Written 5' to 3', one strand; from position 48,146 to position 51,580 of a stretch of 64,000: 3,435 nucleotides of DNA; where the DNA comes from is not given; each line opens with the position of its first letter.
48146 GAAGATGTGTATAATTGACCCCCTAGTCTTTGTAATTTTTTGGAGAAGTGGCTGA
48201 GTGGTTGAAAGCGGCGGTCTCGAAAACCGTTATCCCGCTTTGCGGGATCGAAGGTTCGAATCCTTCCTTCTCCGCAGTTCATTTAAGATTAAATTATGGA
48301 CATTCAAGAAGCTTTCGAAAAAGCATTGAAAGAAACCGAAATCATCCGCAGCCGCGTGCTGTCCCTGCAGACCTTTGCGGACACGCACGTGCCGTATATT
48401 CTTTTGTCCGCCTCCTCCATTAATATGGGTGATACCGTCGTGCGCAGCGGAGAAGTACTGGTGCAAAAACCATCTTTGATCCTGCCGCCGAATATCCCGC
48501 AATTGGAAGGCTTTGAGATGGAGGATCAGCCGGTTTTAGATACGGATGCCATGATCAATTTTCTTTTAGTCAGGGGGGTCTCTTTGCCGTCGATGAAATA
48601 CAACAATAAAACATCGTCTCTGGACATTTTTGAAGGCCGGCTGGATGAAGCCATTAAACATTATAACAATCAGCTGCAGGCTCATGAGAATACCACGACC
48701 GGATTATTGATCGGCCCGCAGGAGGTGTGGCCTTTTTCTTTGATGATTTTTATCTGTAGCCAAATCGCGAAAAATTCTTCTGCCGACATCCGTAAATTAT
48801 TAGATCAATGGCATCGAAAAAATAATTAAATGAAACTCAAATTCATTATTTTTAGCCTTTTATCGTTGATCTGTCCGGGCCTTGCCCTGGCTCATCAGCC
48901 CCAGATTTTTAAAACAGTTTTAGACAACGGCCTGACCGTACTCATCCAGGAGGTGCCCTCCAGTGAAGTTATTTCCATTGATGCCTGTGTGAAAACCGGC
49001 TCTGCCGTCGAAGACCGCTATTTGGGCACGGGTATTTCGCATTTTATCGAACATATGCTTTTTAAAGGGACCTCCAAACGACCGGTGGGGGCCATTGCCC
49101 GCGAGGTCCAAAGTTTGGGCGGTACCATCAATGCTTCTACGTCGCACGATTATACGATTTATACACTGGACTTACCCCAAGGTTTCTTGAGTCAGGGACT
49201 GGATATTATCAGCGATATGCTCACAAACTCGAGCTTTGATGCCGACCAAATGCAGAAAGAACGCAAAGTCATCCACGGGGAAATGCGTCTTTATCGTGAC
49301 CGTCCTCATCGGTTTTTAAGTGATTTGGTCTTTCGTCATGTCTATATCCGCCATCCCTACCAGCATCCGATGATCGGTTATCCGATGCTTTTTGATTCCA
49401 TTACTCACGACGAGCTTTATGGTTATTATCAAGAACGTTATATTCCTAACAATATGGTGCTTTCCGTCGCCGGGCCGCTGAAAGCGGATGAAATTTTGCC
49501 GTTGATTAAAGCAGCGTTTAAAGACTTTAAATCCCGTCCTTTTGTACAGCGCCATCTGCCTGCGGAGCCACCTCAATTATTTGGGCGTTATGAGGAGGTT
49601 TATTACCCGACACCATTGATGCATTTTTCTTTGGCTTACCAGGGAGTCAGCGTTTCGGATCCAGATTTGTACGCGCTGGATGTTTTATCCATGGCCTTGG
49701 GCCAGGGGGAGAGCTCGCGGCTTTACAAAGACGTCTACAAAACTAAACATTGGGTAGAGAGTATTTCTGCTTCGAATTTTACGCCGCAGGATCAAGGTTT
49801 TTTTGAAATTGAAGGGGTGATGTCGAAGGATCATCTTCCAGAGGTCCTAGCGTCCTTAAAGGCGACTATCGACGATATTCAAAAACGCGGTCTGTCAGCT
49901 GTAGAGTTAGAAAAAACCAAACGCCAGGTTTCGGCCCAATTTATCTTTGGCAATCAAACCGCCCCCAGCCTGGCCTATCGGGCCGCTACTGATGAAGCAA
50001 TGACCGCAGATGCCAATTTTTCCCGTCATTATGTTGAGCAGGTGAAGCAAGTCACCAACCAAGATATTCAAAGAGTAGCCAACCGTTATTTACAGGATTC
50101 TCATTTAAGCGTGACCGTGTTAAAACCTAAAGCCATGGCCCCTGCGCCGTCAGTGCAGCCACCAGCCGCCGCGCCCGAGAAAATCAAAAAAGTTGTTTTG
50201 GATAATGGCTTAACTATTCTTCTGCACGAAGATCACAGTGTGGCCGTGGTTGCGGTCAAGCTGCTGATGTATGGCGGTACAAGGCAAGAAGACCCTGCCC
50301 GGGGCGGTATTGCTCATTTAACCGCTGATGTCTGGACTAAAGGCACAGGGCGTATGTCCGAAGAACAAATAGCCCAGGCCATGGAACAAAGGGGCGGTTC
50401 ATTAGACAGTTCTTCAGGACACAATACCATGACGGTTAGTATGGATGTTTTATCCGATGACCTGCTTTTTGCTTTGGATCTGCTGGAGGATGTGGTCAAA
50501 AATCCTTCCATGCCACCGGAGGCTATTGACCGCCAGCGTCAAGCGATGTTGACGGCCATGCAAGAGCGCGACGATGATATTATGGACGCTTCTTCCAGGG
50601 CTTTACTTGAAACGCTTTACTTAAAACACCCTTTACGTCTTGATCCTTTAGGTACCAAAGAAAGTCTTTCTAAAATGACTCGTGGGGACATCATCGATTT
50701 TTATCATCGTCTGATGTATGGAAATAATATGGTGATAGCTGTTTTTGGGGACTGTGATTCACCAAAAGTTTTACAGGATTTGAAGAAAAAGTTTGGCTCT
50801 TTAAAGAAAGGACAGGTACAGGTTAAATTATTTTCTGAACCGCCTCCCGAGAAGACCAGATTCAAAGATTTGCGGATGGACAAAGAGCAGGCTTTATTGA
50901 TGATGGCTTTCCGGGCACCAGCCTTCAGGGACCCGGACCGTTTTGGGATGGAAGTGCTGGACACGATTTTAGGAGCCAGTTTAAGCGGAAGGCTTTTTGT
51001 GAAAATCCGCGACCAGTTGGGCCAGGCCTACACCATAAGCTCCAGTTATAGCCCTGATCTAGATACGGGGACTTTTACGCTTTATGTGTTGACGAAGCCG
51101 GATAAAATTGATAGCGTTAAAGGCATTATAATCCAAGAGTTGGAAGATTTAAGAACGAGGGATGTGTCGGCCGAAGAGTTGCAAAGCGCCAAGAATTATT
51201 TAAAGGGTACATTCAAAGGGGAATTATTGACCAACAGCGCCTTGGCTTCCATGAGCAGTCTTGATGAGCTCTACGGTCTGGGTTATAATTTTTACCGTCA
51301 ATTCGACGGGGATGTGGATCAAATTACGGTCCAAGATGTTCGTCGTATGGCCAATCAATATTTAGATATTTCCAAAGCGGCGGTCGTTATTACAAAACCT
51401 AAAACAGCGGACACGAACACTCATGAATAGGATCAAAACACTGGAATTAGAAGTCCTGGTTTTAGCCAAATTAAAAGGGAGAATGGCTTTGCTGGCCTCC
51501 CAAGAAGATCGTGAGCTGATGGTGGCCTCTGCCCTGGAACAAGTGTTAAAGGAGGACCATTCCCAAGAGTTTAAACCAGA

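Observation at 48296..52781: tRNA-flanked cassette: hypothetical protein, secreted M16 zinc peptidase, and a translationally coupled orphan CpaF-like ATPase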

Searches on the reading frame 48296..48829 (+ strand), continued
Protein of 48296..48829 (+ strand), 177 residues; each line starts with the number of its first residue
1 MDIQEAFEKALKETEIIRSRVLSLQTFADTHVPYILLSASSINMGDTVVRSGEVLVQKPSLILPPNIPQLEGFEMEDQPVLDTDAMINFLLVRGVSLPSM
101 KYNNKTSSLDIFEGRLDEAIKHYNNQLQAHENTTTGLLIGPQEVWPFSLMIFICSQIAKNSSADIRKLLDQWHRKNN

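Call 54: find_encoding_contigs(protein=P0246, flank=7000, max_places=1)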
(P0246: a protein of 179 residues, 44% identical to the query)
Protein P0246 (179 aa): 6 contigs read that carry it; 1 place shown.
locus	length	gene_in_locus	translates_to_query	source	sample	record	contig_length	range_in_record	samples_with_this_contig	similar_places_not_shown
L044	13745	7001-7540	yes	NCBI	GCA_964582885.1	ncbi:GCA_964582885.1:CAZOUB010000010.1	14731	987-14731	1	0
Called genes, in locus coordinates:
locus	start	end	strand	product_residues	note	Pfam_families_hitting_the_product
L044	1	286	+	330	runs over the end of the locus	PF01145:Band_7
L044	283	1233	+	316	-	PF01145:Band_7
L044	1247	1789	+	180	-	PF14385:DUF4416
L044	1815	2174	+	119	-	-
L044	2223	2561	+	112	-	-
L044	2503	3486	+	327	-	PF01569:PAP2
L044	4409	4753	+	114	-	-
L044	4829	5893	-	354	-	PF14398:ATPgrasp_YheCD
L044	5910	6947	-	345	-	PF05222:AlaDh_PNT_N, PF01262:AlaDh_PNT_C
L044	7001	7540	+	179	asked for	-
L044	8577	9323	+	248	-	PF08032:SpoU_sub_bind, PF00588:SpoU_methylase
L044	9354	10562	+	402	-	PF01676:Metalloenzyme, PF10143:PhosphMutase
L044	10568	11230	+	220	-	PF03853:YjeF_N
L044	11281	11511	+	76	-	-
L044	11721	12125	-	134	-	-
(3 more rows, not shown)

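Call 62: fold_search(model_id=the predicted structure, library=viral)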
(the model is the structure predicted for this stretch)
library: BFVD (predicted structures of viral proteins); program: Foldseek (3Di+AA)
matches with E <= 10: 309; with E <= 0.001: 0
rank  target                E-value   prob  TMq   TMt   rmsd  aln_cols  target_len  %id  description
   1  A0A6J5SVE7            4.3e-03  0.99  0.39  0.28   8.7       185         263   11  Uncharacterized protein [uncultured Caudovirales phage]
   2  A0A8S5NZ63            1.0e-01  0.72  0.27  0.12   9.4       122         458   10  Large terminase [Siphoviridae sp. ctTBR23]
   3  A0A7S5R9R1            1.5e-01  0.77  0.28  0.42   8.2       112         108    6  Uncharacterized protein [Rhizobium phage RHph_I1_9]
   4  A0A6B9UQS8            3.2e-01  0.33  0.26  0.18  13.9       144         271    9  (no name in the UniProt tables at hand)
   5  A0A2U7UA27            3.4e-01  0.20  0.23  0.27  10.3       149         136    9  Uncharacterized protein [Pandoravirus quercus]
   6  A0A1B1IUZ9            3.4e-01  0.13  0.24  0.04  19.3       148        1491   14  (no name in the UniProt tables at hand)
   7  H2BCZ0                4.2e-01  0.14  0.20  0.26  10.3       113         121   10  (no name in the UniProt tables at hand)
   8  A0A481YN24            6.1e-01  0.15  0.26  0.36   8.9       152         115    7  Uncharacterized protein [Pithovirus LCDPAC01]
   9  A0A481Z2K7            6.1e-01  0.04  0.17  0.06  15.1       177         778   15  Uncharacterized protein [Pithovirus LCPAC101]
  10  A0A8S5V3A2            6.4e-01  0.33  0.25  0.17   4.2       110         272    4  Terminase [Caudovirales sp. ctVfb8]
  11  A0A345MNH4            6.4e-01  0.05  0.17  0.10  29.7       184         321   13  (no name in the UniProt tables at hand)
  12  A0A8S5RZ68            6.9e-01  0.25  0.24  0.19   6.6       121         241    8  Uncharacterized protein [Myoviridae sp. ctNQV2]
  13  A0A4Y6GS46            7.3e-01  0.05  0.18  0.23  18.1       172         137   13  Uncharacterized protein [Chrysochromulina parva virus BQ2]
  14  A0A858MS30            7.8e-01  0.30  0.23  0.47   5.2       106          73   10  (no name in the UniProt tables at hand)
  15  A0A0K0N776            7.8e-01  0.16  0.26  0.27  10.9       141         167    9  Uncharacterized protein [Gordonia phage GMA2]
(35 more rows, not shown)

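Call 88: search_protein_families(library=padloc, proteins=[window:48296-48829:+], max_evalue=0.001)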
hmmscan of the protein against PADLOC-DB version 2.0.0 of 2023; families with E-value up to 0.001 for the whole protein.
window:48296-48829:+ (177 aa): 0 families

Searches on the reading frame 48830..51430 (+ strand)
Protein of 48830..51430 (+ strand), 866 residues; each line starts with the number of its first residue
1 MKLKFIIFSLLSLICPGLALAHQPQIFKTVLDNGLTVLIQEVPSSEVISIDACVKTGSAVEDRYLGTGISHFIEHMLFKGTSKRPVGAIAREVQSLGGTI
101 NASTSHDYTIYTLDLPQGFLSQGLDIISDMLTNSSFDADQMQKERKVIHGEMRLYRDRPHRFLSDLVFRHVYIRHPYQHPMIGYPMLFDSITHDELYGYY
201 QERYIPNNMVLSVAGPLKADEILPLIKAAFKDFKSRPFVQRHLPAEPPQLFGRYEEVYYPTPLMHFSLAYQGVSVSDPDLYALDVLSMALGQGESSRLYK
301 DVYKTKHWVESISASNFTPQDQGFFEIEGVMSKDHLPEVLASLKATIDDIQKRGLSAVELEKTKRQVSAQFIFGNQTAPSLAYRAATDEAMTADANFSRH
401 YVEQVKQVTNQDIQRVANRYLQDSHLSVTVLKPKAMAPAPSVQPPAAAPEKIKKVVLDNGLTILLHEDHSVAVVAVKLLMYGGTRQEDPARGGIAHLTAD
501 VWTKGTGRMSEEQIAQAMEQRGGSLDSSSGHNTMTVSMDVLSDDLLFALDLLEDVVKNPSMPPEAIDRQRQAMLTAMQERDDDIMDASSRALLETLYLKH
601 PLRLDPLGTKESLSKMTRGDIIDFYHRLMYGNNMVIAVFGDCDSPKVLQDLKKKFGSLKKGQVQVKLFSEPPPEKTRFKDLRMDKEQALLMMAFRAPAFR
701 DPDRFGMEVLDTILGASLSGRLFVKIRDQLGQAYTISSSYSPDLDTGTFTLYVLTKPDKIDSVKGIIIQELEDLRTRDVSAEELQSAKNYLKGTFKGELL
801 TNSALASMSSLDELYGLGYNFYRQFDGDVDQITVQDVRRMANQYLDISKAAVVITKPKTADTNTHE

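Call 5: search_protein_families(library=pfam, proteins=[window:48830-51430:+], max_evalue=0.01)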
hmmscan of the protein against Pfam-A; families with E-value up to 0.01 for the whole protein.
window:48830-51430:+ (866 aa): 2 families
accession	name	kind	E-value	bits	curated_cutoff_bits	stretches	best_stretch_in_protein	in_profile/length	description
PF05193.26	Peptidase_M16_C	-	1.3e-75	253.7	23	2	190-366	1-180/181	Peptidase M16 inactive domain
PF00675.25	Peptidase_M16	-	4.5e-52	176.3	22.3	2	37-182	2-146/149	Insulinase (Peptidase family M16)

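Call 6: search_protein_families(library=ncbifam, proteins=[window:48830-51430:+], max_evalue=0.01)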
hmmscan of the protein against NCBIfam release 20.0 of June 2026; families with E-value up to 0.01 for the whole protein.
window:48830-51430:+ (866 aa): 4 families
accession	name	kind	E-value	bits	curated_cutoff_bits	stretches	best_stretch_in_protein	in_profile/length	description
NF047422.1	YfmF_fam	equivalog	1.4e-53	182.3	285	2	548-844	101-401/412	EF-P 5-aminopentanol modification-associated protein YfmF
NF047421.1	YfmH_fam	equivalog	4.4e-50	171.1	250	2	25-434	9-424/425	EF-P 5-aminopentanol modification-associated protein YfmH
TIGR02110.1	PQQ_syn_pqqF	equivalog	6.7e-31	107.7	320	2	30-245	4-222/697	pyrroloquinoline quinone biosynthesis protein PqqF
NF011681.0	PRK15101.1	equivalog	5.4e-23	81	765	2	31-210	49-232/961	pitrilysin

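Call 88: search_protein_families(library=padloc, proteins=[window:48830-51430:+], max_evalue=0.001)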
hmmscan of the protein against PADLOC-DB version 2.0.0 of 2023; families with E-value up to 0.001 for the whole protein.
window:48830-51430:+ (866 aa): 0 families
